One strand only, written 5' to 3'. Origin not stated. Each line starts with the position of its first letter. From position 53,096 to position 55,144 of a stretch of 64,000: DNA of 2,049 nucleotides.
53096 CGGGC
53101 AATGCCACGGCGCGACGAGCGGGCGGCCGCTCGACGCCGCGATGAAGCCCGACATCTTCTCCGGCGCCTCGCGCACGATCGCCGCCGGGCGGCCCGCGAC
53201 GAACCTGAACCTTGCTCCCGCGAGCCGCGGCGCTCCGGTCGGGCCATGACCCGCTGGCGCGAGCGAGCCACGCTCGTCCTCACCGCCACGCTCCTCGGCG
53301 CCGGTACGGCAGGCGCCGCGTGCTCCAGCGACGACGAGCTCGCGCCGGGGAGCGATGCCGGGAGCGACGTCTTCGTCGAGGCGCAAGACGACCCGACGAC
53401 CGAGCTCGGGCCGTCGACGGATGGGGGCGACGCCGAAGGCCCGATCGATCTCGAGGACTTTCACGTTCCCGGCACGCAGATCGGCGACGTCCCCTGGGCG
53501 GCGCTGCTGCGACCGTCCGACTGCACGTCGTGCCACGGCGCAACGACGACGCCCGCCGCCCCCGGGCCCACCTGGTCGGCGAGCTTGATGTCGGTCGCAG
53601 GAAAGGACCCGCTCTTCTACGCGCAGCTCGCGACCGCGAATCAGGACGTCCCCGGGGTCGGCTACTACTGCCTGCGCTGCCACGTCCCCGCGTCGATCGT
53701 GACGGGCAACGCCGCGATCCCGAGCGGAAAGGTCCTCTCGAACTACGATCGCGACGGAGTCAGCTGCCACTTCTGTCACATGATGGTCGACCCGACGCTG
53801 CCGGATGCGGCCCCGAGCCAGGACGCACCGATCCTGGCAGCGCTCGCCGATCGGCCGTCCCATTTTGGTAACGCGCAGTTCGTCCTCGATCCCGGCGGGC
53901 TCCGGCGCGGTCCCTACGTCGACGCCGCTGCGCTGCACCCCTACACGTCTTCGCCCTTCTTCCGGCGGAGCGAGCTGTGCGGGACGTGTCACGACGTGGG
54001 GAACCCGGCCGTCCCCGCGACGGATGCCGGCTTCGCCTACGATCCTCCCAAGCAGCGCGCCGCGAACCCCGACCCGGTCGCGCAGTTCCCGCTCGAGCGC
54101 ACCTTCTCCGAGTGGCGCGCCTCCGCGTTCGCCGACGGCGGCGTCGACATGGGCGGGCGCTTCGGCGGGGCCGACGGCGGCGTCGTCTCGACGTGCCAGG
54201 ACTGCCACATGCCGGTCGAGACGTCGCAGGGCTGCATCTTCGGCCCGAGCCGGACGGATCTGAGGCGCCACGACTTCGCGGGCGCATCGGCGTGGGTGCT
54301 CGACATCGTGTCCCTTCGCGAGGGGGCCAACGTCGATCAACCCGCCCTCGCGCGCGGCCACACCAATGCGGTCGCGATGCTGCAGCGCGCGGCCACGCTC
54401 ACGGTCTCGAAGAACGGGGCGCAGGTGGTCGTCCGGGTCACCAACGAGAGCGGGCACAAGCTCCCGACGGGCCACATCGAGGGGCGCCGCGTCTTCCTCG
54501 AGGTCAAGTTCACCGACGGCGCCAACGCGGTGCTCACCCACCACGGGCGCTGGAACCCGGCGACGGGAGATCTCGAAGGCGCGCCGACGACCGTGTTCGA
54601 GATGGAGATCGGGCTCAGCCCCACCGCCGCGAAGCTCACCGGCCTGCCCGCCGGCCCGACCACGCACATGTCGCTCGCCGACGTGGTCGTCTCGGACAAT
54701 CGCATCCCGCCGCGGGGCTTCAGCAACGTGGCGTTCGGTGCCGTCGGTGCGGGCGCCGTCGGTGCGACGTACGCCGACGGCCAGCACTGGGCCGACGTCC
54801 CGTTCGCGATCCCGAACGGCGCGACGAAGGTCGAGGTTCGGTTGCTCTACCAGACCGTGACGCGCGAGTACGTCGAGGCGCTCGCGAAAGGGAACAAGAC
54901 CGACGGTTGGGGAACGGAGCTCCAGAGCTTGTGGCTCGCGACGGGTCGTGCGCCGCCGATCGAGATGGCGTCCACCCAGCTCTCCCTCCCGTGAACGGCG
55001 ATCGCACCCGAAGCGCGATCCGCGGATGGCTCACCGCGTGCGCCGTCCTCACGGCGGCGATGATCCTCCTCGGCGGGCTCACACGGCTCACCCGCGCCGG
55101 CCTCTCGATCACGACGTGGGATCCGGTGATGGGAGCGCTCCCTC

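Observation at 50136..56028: Coupled operon: 1037-aa lipoprotein with a lone C-terminal CxxCH, then a pentaheme cytochrome c lipoprotein, then heme A synthase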

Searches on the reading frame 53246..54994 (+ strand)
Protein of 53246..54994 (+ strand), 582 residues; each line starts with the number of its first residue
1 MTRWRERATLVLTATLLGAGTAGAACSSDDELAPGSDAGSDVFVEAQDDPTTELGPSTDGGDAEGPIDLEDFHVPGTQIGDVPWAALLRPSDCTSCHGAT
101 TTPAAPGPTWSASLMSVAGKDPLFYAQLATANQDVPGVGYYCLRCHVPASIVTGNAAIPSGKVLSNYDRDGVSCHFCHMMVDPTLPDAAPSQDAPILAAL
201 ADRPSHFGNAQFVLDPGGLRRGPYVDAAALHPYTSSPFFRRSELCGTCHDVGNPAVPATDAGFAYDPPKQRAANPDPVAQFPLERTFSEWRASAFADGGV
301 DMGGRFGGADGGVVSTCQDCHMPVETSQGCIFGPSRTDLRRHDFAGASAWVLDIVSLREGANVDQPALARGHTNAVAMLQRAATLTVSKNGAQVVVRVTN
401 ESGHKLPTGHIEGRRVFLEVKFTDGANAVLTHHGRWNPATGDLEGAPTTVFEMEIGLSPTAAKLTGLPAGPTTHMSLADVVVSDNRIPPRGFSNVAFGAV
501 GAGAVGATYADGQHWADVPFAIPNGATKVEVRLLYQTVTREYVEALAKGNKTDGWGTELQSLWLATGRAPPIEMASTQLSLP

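Call 3: search_protein_families(library=pfam, proteins=[window:53246-54994:+], max_evalue=0.01)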
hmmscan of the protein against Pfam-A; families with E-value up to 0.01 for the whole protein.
window:53246-54994:+ (582 aa): 3 families
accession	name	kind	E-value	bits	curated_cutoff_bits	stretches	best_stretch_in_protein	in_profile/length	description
PF14522.11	Cytochrome_C7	-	3.5e-07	30.4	24.8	0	138-179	12-49/67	Cytochrome c7 and related cytochrome c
PF22113.1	Mtrc-MtrF_II-IV_dom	-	7.4e-05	22.8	30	0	90-180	81-165/176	Outer membrane cytochrome MtrC/MtrF-like, domains II/IV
PF09699.15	Paired_CXXCH_1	-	0.0062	16.6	20.6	0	242-250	29-37/41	Doubled CXXCH motif (Paired_CXXCH_1)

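Call 4: search_protein_families(library=ncbifam, proteins=[window:53246-54994:+], max_evalue=0.01)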
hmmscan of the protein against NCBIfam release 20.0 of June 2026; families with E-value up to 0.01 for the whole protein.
window:53246-54994:+ (582 aa): 1 family
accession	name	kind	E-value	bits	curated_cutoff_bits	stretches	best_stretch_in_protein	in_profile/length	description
NF040886.1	cyt_C_like_Sec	equivalog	2.4e-08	33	250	1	311-432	241-337/423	multiheme c-type cytochrome (seleno)protein ExtKL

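Call 8: search_solved_structures(query=window:53246-54991:+, max_evalue=1, show_alignments=2)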
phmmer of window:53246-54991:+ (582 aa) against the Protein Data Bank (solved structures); distinct sequences matched with E-value up to 1: 1.
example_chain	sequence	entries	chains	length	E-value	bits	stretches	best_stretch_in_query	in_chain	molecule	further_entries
5ac9_4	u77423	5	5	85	0.48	11.9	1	18-99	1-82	VP4 | Genome polyprotein | O1 Manisa VP1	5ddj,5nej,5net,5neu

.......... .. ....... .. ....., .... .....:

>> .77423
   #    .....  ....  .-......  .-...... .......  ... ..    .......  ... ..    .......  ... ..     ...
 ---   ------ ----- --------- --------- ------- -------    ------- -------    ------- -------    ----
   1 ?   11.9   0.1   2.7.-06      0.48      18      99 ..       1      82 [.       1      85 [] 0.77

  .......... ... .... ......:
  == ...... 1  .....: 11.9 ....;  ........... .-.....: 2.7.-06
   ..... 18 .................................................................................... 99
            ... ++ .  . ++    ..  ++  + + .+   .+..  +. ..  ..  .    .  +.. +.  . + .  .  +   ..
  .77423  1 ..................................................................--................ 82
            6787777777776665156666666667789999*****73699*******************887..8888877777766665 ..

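Call 21: find_homologous_proteins(query=window:53246-54991:+)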
Query window:53246-54991:+ (582 aa): 2229 proteins with E <= 0.001 among 8000 candidates; the best 120 are listed.
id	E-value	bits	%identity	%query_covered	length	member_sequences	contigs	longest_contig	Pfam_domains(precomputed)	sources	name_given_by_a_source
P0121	0.0e+0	1343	100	100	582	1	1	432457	PF14522.12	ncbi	-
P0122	1.2e-288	977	77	94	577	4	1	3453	PF14522.12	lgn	-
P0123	1.6e-262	890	69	99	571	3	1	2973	PF14522.12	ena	-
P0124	1.6e-259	880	71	94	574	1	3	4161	PF14522.12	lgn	-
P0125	1.8e-258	877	68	97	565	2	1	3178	-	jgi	jgi:hypothetical protein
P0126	6.7e-257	872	68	98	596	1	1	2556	PF14522.12,PF22113.2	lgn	-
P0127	9.8e-217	739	63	89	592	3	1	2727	PF14522.12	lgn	-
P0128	3.3e-213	727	60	90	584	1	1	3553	-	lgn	-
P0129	5.9e-209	713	61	90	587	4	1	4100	-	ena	-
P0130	5.1e-206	704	61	90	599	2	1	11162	-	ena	-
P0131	1.4e-201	689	60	88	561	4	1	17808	PF14522.12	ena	-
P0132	7.1e-201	687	61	88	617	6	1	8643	-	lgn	-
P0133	4.2e-199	681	61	88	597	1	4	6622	PF14522.12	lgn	-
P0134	1.3e-197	676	58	94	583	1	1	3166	PF14522.12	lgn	-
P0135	1.9e-197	675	59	89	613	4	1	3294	PF14522.12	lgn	-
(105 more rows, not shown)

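Call 27: find_related_loci(query=A1, collection=genome_contigs, flank=10000)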
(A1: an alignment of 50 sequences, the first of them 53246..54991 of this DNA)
Query A1 (582 aa) in genome_contigs; peptide patterns used: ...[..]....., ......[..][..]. (x = any residue, [..] = any of these).
281 stretches matched a pattern; 276 encode a relative of the query (tblastn E <= 1e-3); the best 80 are kept; 80 distinct loci.
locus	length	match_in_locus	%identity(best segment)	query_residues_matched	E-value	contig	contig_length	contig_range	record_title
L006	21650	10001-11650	76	34-582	0e+0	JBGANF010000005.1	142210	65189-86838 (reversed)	MAG: Polyangiaceae bacterium isolate MAG_AAO_H10.108 AAOH10-108_opera_contig_626, whole genome shotgun sequence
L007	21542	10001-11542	57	69-578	0e+0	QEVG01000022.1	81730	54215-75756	MAG: Planctomycetota bacterium isolate PLA2 J3_scaffold_227, whole genome shotgun sequence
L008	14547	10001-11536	58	64-581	0e+0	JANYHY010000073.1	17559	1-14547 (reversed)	MAG: Myxococcales bacterium isolate GL140_2_metabinner_129_sub GL140_2_k141_1118051, whole genome shotgun sequence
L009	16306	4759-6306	55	67-578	0e+0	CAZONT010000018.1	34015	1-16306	MAG TPA_asm: uncultured Planctomycetaceae bacterium isolate SRP292972_co2_73 genome assembly, contig: NODE_1142_length_3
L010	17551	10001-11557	56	67-581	0e+0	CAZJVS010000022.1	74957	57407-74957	MAG TPA_asm: uncultured Planctomycetaceae bacterium isolate SRP173033_co3_20 genome assembly, contig: NODE_263_length_74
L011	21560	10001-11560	55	66-582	0e+0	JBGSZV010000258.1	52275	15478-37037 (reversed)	MAG: Phycisphaerales bacterium isolate JTS-AC57 k141_2444248, whole genome shotgun sequence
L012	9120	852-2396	57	67-581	0e+0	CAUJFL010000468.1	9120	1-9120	MAG: Myxococcota bacterium isolate KLAP97 genome assembly, contig: KLAP97_237343, whole genome shotgun sequence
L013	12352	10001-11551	57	69-581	0e+0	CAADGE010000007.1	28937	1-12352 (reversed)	uncultured planctomycete isolate PLA6.fa.gz genome assembly, contig: k127_587136, whole genome shotgun sequence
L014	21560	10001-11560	55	66-581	0e+0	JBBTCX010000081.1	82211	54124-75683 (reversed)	MAG: Planctomycetota bacterium isolate H41-bin234_1 H41_bin234_1_000000000081, whole genome shotgun sequence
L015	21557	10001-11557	56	67-581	0e+0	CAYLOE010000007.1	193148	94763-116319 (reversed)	MAG TPA_asm: uncultured Planctomycetaceae bacterium isolate binchicken_co350_203 genome assembly, contig: NODE_59_length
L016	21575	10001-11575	54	66-581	0e+0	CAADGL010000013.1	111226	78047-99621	uncultured planctomycete isolate PLA1.fa.gz genome assembly, contig: k127_339568, whole genome shotgun sequence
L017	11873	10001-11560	54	66-581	0e+0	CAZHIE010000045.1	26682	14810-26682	MAG TPA_asm: uncultured Planctomycetales bacterium isolate SRP292972_co2_224 genome assembly, contig: NODE_1649_length_2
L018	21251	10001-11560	56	66-581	0e+0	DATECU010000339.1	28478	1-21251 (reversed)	MAG TPA_asm: Vicinamibacteria bacterium isolate SMAG_U8280 k141_2128592, whole genome shotgun sequence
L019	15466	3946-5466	57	69-581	0e+0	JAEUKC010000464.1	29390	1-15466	MAG: Myxococcales bacterium isolate new MAG-85 k141_606931, whole genome shotgun sequence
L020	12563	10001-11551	58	66-578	0e+0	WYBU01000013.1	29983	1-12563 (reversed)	MAG: Planctomycetaceae bacterium isolate PLA4 k127_65712, whole genome shotgun sequence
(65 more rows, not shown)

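Call 31: predict_structure(alignment_id=A1)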
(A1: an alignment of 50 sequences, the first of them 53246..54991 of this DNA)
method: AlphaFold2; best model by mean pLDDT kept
length: 582 residues; sequences in the alignment: 50
mean_pLDDT: 87.1   pTM: 0.85
mean pLDDT of the five models: 87.1, 86.7, 85.6, 83.3, 83.1
residues with pLDDT >= 90: 396; 70-90: 115; 50-70: 32; < 50: 39
segments of 3 or more residues with pLDDT < 50: 24-62
pLDDT, mean of each block of 10 residues (from residue 1): 67 64 45 36 38 40 62 92 92 88 90 90 95 93 93 94 92 90 89 96 88 95 90 92 72 91 89 91 90 91 83 83 90 91 83 97 94 94 97 98 81 88 98 97 93 95 95 93 95 95 93 98 98 96 95 95 98 98 92
secondary structure, 60 per line:
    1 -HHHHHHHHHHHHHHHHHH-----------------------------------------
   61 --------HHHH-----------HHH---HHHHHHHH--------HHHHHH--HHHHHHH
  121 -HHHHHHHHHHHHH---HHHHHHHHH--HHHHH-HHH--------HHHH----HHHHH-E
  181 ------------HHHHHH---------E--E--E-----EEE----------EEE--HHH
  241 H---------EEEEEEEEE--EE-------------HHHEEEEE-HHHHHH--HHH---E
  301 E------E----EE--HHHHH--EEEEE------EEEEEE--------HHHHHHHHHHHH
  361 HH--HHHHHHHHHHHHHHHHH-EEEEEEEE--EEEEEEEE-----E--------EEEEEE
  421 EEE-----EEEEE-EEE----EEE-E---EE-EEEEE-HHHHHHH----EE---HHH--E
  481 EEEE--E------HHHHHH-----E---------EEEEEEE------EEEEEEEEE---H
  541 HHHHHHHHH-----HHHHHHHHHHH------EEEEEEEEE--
elements in order: H2-19 H69-72 H90-97 H106-111 H114-120 H122-134 H138-146 H149-153 H166-169 H174-178 H193-198 E220-222 E233-235 H238-241 E251-259 E280-284 H286-291 H317-321 E324-328 E335-340 H349-362 H365-381 E383-390 E393-400 E415-423 E429-433 E435-437 E442-444 E453-457 H459-465 E480-484 H494-499 E515-521 E528-536 H540-549 H555-565 E572-580

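Call 36: fold_search(model_id=the predicted structure, library=pdb)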
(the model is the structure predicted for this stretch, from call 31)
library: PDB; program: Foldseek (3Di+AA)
matches with E <= 10: 815; with E <= 0.001: 1
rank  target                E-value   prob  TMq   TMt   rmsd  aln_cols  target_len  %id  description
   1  5ze8                  1.9e-13  1.00  0.42  0.61  13.6       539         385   17  Crystal structure of a penta-heme cytochrome c552 from Thermochromatium tepidum (released 2018-04-25)
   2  8wm1_A                3.9e-02  0.91  0.09  0.11   8.6       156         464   11  DHS dehydratase (released 2024-10-02)
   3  3vd9_B                3.9e-02  0.80  0.12  0.07   7.9       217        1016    8  E. coli (lacZ) beta-galactosidase (N460S) in complex with IPTG (released 2012-04-11)
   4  2hvb_B                3.9e-02  0.75  0.09  0.32   8.8       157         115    8  Crystal structure of hypothetical protein PH1083 from Pyrococcus horikoshii OT3 (released 2007-01-28)
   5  1do6_A                4.6e-02  0.90  0.12  0.40   8.2       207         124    9  CRYSTAL STRUCTURE OF SUPEROXIDE REDUCTASE IN THE OXIDIZED STATE AT 2.0 ANGSTROM RESOLUTION (released 2000-03-24)
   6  3t2p_B                5.1e-02  0.72  0.12  0.07   8.4       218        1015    8  E. coli (lacZ) beta-galactosidase (S796D) in complex with IPTG (released 2012-01-18)
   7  8rc0_B                5.1e-02  0.60  0.14  0.06   8.6       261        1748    9  Structure of the human 20S U5 snRNP (released 2024-03-27)
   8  9hpl_A                5.9e-02  0.51  0.11  0.07   8.3       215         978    6  E. coli beta-galactosidase labeled with Chromeo P503 dye purified using MISO (released 2025-11-05)
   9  2hvb_A                6.3e-02  0.91  0.12  0.43   6.3       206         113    7  Crystal structure of hypothetical protein PH1083 from Pyrococcus horikoshii OT3 (released 2007-01-28)
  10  5hdw                  6.3e-02  0.21  0.10  0.28  11.0       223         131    9  ApaG Domain of FBxo3 (released 2016-04-06)
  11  1fg9_E                6.6e-02  0.98  0.13  0.33   6.6       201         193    6  3:1 COMPLEX OF INTERFERON-GAMMA RECEPTOR WITH INTERFERON-GAMMA DIMER (released 2000-08-11)
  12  6x1q_A                7.3e-02  0.69  0.12  0.08   7.1       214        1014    8  1.8 Angstrom resolution structure of b-galactosidase with a 200 kV cryoARM electron microscope (released 2020-07-01)
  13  7os2_B                7.3e-02  0.41  0.13  0.05   9.3       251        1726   10  Cryo-EM structure of Brr2 in complex with Jab1/MPN and C9ORF78 (released 2022-02-23)
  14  1fyh_B                7.7e-02  0.99  0.13  0.33   6.5       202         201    5  1:1 COMPLEX BETWEEN AN INTERFERON GAMMA SINGLE-CHAIN VARIANT AND ITS RECEPTOR (released 2000-10-11)
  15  1xq4_B                8.6e-02  0.63  0.12  0.41   7.8       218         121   11  Crystal Structure of the Putative ApaA Protein from Bordetella pertussis, Northeast Structural Genomics Target BeR40 (released 2004-11-09)
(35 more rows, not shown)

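Call 50: search_solved_structures(query=A1, max_evalue=1, show_alignments=2)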
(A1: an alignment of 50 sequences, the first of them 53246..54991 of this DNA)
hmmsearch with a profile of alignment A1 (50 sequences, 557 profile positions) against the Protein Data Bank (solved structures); distinct sequences matched with E-value up to 1: 2.
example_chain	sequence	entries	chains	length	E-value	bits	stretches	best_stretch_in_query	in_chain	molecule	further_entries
5ze8_A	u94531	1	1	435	0.00035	22.3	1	50-142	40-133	cytochrome c552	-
9h19_C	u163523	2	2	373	0.038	15.5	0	265-332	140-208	Photosynthetic reaction center cytochrome c subunit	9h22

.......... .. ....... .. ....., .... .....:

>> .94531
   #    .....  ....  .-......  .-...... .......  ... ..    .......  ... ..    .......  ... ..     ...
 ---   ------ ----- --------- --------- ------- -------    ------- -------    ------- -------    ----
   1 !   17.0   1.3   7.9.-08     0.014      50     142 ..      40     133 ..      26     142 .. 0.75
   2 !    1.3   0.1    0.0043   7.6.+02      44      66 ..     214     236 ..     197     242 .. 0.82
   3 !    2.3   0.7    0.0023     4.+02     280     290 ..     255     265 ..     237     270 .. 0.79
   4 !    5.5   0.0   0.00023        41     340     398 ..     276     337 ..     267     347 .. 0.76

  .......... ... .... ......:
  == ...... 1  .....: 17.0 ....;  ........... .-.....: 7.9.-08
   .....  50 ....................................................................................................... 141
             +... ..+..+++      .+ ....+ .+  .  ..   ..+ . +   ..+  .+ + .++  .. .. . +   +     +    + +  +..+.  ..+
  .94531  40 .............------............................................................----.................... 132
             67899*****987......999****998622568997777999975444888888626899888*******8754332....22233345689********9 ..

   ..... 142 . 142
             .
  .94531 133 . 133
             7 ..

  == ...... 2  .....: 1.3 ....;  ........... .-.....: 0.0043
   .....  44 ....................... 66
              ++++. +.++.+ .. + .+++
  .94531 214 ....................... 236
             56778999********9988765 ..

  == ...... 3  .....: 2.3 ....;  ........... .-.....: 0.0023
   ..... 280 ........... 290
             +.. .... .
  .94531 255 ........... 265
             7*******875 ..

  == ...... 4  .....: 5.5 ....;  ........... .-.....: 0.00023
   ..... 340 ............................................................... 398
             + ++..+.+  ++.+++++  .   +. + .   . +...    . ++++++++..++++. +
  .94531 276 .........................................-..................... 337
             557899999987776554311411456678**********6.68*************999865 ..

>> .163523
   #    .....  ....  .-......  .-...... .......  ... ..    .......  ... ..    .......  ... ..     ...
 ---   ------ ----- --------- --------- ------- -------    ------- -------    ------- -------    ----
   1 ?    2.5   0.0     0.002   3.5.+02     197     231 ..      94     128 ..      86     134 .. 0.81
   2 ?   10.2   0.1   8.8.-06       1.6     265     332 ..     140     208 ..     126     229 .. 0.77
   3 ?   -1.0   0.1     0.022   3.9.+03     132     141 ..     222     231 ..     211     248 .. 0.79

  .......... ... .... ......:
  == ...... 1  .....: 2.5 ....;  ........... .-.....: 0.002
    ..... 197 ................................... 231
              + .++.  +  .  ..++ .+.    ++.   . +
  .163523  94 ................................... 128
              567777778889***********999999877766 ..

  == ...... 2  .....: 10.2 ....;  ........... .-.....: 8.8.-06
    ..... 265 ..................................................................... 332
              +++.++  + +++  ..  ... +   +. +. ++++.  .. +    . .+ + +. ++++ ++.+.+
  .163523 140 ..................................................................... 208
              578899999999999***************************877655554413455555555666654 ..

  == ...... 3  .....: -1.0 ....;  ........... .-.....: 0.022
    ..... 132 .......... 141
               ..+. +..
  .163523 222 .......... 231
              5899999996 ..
